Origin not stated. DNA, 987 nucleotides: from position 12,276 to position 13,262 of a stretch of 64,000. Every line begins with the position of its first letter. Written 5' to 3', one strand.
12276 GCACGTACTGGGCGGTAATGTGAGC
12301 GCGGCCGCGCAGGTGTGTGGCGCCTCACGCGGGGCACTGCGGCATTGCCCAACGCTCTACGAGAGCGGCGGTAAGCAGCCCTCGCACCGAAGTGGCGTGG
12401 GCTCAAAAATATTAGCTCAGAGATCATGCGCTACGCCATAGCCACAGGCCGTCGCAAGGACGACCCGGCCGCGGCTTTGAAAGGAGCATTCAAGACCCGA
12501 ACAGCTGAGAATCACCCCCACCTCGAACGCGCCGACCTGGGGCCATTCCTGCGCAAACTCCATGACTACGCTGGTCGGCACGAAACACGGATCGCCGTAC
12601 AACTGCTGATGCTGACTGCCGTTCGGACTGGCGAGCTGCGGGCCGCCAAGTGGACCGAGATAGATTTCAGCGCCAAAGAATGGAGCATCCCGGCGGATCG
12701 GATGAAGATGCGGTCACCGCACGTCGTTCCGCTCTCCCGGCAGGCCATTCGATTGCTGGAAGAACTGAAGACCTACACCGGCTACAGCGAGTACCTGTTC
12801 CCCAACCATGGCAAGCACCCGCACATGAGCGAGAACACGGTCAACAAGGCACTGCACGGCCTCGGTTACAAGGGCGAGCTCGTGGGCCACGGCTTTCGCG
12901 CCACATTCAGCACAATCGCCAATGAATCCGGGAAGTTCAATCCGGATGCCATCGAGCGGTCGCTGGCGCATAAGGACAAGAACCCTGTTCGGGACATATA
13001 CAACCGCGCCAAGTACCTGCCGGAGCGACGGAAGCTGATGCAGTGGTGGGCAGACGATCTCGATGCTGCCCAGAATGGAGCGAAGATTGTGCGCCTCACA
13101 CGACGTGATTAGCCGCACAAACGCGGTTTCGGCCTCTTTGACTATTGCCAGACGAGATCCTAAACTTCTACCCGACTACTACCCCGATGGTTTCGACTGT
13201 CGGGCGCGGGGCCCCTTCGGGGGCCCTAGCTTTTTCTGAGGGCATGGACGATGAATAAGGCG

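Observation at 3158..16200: Three integrase remnants whose break points coincide at the same AIATG-R position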

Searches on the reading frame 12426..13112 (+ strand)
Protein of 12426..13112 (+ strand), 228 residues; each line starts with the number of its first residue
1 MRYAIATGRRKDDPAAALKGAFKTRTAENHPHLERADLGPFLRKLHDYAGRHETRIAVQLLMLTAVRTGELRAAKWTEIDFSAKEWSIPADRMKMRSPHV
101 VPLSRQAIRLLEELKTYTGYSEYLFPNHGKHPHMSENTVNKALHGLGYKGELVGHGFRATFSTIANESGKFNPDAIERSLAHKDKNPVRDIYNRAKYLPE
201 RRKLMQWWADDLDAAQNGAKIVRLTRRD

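Call 8: search_protein_families(library=pfam, proteins=[window:12426-13112:+], max_evalue=0.01)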
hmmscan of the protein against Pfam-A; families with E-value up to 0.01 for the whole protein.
window:12426-13112:+ (228 aa): 2 families
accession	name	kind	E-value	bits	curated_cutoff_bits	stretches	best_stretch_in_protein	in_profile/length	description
PF00589.27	Phage_integrase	-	2.9e-25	89.5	27.1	1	51-196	21-169/172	Phage integrase family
PF22022.2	Phage_int_M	-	0.0017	19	27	1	1-21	76-96/96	Phage integrase central domain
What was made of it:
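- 12415..13112 (+): int2: codons 169-398 of a P4-type integrase, with an open frame from the internal Met at 12426 and the catalytic domain intact. The junction with unrelated DNA is at 12414/12415. Pfam Phage_integrase 2.9e-25 (call 8).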

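Call 10: find_homologous_proteins(query=window:12426-13112:+, max_evalue=1e-20)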
Query window:12426-13112:+ (228 aa): 2599 proteins with E <= 1e-20 among 3091 candidates; the best 120 are listed.
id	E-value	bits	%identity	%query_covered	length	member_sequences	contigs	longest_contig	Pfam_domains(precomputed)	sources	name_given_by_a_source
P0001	4.3e-104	365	72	99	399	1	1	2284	PF22022.3,PF13356.13,PF00589.28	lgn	-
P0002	4.7e-90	319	62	99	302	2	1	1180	PF22022.3,PF00589.28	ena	-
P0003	5.5e-89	316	62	99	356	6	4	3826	PF22022.3,PF13356.13,PF00589.28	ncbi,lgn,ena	-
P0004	1.1e-87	312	80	75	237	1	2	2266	PF22022.3,PF00589.28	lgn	-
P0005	1.1e-84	302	61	99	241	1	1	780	PF00589.28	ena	-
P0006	1.1e-81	292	63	93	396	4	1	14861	PF22022.3,PF13356.13,PF00589.28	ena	-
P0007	4.0e-81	290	60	100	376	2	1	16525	PF22022.3,PF13356.13,PF00589.28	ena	-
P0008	6.0e-81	290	61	94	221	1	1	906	PF00589.28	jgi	jgi:integrase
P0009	1.4e-80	288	64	94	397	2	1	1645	PF22022.3,PF13356.13,PF00589.28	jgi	-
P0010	2.4e-80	288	60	97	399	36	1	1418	PF22022.3,PF13356.13,PF00589.28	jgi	jgi:integrase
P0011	5.9e-80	286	60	96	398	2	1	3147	PF22022.3,PF13356.13,PF00589.28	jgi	jgi:integrase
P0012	1.4e-78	282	59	96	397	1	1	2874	PF22022.3,PF13356.13,PF00589.28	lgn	-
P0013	9.4e-77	276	60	94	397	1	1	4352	PF22022.3,PF13356.13,PF00589.28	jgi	jgi:integrase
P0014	2.0e-76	275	58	98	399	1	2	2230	PF22022.3,PF13356.13,PF00589.28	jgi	jgi:integrase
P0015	2.6e-76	274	63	89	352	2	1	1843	PF22022.3,PF13356.13,PF00589.28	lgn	-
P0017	5.9e-76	273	62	90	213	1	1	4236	PF00589.28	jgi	-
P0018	3.9e-72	261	56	100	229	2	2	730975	PF00589.28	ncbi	ncbi:MAG: tyrosine-type recombinase/integrase [Gammaproteobacteria bacterium]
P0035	3.2e-68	248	55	93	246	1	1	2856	PF22022.3,PF00589.28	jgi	jgi:integrase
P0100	5.6e-66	241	53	98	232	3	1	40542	PF00589.28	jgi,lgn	-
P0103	6.2e-66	241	53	93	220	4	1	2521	PF00589.28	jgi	jgi:integrase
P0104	6.7e-66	240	52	100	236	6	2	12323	PF00589.28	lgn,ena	-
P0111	9.9e-66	240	56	93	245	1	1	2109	PF22022.3,PF00589.28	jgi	-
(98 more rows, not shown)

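Call 13: find_encoding_contigs(protein=P0001, flank=3000, max_places=3)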
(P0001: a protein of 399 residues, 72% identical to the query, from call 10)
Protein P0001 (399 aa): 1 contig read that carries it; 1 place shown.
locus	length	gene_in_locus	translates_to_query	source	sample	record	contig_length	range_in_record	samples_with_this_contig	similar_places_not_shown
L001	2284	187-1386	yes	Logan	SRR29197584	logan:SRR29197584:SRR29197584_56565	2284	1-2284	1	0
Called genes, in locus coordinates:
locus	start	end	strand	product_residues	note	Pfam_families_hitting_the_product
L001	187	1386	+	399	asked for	PF13356:Arm-DNA-bind_3, PF22022:Phage_int_M, PF00589:Phage_integrase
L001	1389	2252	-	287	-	PF00580:UvrD-helicase (weak), PF13361:UvrD_C, PF13538:UvrD_C_2 (faint)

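Call 14: find_encoding_contigs(protein=P0004, flank=3000, max_places=3)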
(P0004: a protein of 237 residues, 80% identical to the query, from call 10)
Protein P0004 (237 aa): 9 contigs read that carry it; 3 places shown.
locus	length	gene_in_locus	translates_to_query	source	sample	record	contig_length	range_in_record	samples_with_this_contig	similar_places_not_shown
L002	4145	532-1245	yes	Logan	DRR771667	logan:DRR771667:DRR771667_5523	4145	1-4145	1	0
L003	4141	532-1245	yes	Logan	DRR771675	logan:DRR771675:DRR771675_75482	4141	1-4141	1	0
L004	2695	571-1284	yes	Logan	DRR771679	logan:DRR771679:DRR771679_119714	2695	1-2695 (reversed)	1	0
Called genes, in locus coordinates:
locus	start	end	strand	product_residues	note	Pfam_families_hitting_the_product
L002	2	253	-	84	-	?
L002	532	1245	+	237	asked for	PF22022:Phage_int_M, PF00589:Phage_integrase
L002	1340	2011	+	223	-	PF13340:DUF4096, PF01609:DDE_Tnp_1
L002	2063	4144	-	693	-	?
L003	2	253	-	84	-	?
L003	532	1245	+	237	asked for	PF22022:Phage_int_M, PF00589:Phage_integrase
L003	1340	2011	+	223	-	PF13340:DUF4096, PF01609:DDE_Tnp_1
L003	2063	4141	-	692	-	?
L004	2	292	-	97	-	?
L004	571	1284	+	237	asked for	PF22022:Phage_int_M, PF00589:Phage_integrase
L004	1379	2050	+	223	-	PF13340:DUF4096, PF01609:DDE_Tnp_1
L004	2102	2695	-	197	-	?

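Call 23: find_encoding_contigs(protein=P0018, flank=4000, max_places=2)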
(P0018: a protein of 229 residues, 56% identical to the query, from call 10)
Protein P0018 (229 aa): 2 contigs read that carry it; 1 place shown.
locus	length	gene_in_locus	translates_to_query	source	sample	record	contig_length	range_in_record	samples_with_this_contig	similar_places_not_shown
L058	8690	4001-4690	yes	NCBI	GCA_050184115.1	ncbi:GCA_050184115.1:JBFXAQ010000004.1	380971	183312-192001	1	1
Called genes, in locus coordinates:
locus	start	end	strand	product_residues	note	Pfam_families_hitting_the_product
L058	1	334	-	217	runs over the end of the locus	PF14341:PilX_N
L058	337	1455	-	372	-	PF16074:PilW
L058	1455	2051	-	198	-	PF07963:N_methyl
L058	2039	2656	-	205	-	PF07963:N_methyl (weak), PF12019:GspH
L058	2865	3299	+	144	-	PF01475:FUR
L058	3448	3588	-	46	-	-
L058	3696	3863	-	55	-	-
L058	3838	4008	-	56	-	-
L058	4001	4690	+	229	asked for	PF00589:Phage_integrase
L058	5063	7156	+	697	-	PF05175:MTS (faint), PF08242:Methyltransf_12 (weak), PF13649:Methyltransf_25 (weak)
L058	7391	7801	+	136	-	-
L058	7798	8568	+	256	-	-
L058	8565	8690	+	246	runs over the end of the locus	-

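Call 24: find_encoding_contigs(protein=P0100, flank=4000, max_places=2)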
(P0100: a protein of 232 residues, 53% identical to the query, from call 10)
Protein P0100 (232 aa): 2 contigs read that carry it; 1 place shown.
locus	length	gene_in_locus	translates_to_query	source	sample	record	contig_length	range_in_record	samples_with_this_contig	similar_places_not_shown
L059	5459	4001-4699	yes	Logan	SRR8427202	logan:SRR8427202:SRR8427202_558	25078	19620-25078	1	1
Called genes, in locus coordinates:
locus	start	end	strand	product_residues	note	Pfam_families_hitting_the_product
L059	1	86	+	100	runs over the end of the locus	PF06008:Laminin_I (weak), PF13747:DUF4164, PF19220:Rod_CreS (faint)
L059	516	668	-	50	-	-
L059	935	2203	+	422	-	-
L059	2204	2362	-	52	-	-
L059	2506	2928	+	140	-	PF13356:Arm-DNA-bind_3, PF22022:Phage_int_M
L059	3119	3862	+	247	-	PF01609:DDE_Tnp_1, PF13612:DDE_Tnp_1_3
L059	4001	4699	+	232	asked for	PF00589:Phage_integrase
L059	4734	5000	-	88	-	PF05930:Phage_AlpA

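Call 25: find_encoding_contigs(protein=P0104, flank=4000, max_places=2)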
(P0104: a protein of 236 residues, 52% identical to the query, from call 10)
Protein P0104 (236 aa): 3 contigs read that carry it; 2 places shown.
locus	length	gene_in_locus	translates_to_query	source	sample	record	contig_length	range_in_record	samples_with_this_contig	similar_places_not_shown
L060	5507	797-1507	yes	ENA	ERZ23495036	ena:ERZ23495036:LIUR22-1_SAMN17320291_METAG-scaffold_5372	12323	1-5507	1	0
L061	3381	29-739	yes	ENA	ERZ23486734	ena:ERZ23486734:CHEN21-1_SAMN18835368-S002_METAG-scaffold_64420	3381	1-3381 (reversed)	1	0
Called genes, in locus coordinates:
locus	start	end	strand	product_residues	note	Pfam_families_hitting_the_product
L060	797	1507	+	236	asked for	PF00589:Phage_integrase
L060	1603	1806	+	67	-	-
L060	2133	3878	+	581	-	PF00027:cNMP_binding, PF00390:malic, PF03949:Malic_M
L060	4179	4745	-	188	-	PF00266:Aminotran_5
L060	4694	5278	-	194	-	-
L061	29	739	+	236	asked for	PF00589:Phage_integrase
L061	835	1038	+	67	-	-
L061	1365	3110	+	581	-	PF00027:cNMP_binding, PF00390:malic, PF03949:Malic_M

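Call 30: find_related_loci(query=A1, collection=metagenome_contigs, flank=3000)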
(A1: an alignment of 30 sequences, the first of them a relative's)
Query A1 (399 aa) in metagenome_contigs; peptide patterns used: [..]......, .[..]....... (x = any residue, [..] = any of these).
600 stretches matched a pattern (row limit reached: there are more); 585 encode a relative of the query (tblastn E <= 1e-3); the best 80 are kept; 80 distinct loci.
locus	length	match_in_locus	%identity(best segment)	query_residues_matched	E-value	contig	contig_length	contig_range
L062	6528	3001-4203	52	1-398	8e-125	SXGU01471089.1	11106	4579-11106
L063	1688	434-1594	52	1-385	8e-134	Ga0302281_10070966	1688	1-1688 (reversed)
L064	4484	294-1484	52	3-397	6e-122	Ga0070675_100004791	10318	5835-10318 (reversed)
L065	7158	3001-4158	50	3-385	4e-121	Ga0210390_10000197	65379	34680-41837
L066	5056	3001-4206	51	1-398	3e-120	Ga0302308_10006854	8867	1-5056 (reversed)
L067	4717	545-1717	50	1-388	2e-119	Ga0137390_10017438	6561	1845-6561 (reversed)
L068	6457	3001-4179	47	1-391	2e-118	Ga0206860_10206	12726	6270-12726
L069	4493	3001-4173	47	1-389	1e-118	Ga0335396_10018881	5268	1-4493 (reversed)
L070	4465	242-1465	49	1-398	6e-118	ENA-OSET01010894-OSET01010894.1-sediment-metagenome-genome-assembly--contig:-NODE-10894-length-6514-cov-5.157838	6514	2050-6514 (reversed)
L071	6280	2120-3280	49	1-385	5e-118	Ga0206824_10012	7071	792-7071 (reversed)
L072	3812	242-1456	49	1-398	1e-119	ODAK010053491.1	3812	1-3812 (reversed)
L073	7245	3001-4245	49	1-397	3e-117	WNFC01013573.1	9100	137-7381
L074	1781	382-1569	48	1-397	2e-125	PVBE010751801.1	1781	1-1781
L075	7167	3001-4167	48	1-387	5e-117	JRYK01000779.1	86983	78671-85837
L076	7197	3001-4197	50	1-396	2e-116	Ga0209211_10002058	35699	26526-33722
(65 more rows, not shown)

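Call 32: find_encoding_contigs(protein=P0017, flank=3000, max_places=2)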
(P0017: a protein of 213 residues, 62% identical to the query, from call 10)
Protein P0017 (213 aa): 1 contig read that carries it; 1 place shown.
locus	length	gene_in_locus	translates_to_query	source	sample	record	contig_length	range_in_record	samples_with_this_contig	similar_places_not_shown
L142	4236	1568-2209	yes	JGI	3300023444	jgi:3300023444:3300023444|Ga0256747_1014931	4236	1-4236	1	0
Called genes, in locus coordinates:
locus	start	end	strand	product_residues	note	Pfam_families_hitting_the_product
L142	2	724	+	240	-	?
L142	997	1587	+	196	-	PF13356:Arm-DNA-bind_3, PF22022:Phage_int_M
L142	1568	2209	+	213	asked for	PF00589:Phage_integrase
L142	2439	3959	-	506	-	-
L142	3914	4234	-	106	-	?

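Call 33: find_encoding_contigs(protein=P0103, flank=3000, max_places=2)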
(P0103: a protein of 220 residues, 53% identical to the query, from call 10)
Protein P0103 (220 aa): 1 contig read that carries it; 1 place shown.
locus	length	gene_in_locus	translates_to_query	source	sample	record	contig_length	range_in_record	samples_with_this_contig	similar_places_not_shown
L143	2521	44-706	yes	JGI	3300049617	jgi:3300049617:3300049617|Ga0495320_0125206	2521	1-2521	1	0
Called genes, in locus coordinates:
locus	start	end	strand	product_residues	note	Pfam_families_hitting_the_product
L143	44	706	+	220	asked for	PF00589:Phage_integrase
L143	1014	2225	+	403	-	PF01040:UbiA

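Call 34: find_encoding_contigs(protein=P0035, flank=3000, max_places=2)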
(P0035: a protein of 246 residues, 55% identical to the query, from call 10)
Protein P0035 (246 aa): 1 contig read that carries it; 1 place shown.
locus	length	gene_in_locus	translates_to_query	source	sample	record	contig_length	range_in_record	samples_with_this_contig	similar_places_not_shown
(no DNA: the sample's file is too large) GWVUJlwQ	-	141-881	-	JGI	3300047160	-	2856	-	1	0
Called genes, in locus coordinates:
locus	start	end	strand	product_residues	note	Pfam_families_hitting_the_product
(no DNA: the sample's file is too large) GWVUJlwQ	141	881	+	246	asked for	PF22022:Phage_int_M, PF00589:Phage_integrase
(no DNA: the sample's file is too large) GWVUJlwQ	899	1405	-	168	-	-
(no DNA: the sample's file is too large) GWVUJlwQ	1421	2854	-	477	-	?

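Call 35: find_encoding_contigs(protein=P0111, flank=3000, max_places=2)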
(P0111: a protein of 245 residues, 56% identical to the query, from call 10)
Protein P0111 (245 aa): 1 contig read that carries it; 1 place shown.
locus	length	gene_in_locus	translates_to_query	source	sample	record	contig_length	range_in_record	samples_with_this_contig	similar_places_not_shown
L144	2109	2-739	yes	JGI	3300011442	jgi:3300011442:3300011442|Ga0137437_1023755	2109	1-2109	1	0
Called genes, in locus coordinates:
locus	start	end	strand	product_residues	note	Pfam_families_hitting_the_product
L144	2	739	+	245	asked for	PF22022:Phage_int_M, PF00589:Phage_integrase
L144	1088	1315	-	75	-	-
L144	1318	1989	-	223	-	PF04542:Sigma70_r2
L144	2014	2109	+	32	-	?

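Call 48: search_dna_similar(query=P0001, collection=plasmids, mode=protein, max_evalue=1e-8, max_rows=60, rows=spread)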
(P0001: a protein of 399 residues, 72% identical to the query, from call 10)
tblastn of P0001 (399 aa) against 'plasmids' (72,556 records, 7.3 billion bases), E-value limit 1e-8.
Records with a match: 973; places in all: 1066; records where one place covers at least 80% of the query: 538.
Best place of each record, by identity: <60% 973.
By first word of the organism name: Acinetobacter 301; Escherichia 206; Salmonella 155; Klebsiella 107; Pseudomonas 53; Ralstonia 34; Paracoccus 7; Vibrio 6; Stutzerimonas 6; Bradyrhizobium 5; and 49 more.
By predicted mobility (MOB-suite, as given by PLSDB): conjugative 420; mobilizable 300; non-mobilizable 253.
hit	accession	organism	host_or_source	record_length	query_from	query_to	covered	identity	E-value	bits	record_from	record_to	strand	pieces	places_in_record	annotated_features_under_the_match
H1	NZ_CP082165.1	Bradyrhizobium sp. 186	Acmispon strigosus,cell culture,root ...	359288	1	398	100%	47.7%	2e-97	325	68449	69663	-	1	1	integrase arm-type DNA-binding domain-containing protein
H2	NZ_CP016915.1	Ralstonia pseudosolanacearum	Tobacco,tissu sample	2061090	1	385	96%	46.8%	2e-97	325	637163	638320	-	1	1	none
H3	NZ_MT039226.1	Yersinia frederiksenii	-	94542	1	386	97%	45.9%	2e-90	305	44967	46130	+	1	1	tyrosine-type recombinase/integrase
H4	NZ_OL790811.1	Proteus mirabilis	-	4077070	1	385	96%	42.6%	3e-90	304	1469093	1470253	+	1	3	none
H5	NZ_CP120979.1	Moellerella wisconsensis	mutton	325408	1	386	97%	40.0%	1e-80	276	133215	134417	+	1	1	integrase arm-type DNA-binding domain-containing protein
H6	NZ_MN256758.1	Escherichia coli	-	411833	1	386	97%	39.5%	1e-80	277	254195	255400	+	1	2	integrase arm-type DNA-binding domain-containing protein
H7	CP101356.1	Salmonella enterica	chicken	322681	1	386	97%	38.1%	1e-67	239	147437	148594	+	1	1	integrase arm-type DNA-binding domain-containing protein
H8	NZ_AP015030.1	Pseudomonas putida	-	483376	1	385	96%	36.9%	6e-49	185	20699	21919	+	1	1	integrase arm-type DNA-binding domain-containing protein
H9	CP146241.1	Agrobacterium vitis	Vitis vinifera,cell culture,Grape gall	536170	3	394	98%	33.3%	5e-44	171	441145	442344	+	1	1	tyrosine-type recombinase/integrase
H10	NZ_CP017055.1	Providencia stuartii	Homo sapiens,urine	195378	3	390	97%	32.8%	4e-46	177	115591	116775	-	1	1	site-specific integrase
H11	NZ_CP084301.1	Acinetobacter pseudolwoffii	a feces sample of chicken origin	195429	1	387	97%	31.3%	1e-50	190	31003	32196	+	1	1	integrase arm-type DNA-binding domain-containing protein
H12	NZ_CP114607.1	Acinetobacter sp. YWS30-1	soil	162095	1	387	97%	31.0%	7e-50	187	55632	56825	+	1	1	integrase arm-type DNA-binding domain-containing protein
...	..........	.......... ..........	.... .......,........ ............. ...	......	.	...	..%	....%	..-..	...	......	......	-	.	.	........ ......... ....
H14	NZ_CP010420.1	Azotobacter chroococcum NCIMB 8003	cell culture,soil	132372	22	394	93%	31.6%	2e-38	154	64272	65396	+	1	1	integrase arm-type DNA-binding domain-containing protein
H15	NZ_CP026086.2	Acinetobacter pittii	Homo sapiens,Pure Culture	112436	1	388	97%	29.9%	1e-44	172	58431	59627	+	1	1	tyrosine-type recombinase/integrase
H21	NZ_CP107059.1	Escherichia coli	Laboratory selected 5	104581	146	386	60%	47.1%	4e-56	206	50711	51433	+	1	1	none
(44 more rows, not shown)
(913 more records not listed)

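Call 49: get_annotated_region(hit=H21, flank=1500)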
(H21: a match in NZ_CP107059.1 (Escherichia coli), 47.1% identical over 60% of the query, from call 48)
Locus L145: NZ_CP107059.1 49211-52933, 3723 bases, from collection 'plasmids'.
description: Escherichia coli strain IRANCOLI6 plasmid pCREC20_2, complete sequence
organism: Escherichia coli (NCBI taxid 562)
taxonomy: Bacteria; Pseudomonadota; Gammaproteobacteria; Enterobacterales; Enterobacteriaceae; Escherichia; Escherichia coli
host: -; source: Laboratory selected 5; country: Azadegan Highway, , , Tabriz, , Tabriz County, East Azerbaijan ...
typing (MOB-suite, as given by PLSDB): conjugative; replicon IncFIA,IncFIA,IncFIC; relaxase MOBF; mating-pair formation MPF_F
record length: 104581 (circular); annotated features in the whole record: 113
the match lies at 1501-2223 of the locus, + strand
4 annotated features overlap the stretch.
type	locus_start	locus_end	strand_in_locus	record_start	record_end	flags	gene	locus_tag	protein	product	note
CDS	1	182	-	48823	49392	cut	-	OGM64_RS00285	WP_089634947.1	hypothetical protein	-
CDS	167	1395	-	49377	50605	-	-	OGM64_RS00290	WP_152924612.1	IS3-like element IS2 family transposase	GO:0006313 - DNA transposition [Evidence IEA]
CDS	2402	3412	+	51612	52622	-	-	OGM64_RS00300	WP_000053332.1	LacI family DNA-binding transcriptional regulator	GO:0006355 - regulation of DNA-templated transcription [Evidence IEA]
CDS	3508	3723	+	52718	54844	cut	-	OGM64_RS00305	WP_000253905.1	alpha-galactosidase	-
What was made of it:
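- In plasmid remnants the starts are at ~146 (flanked by IS2), ~250, 291 and 314, and the ends at 81, 153 and 302 (calls 48, 49).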
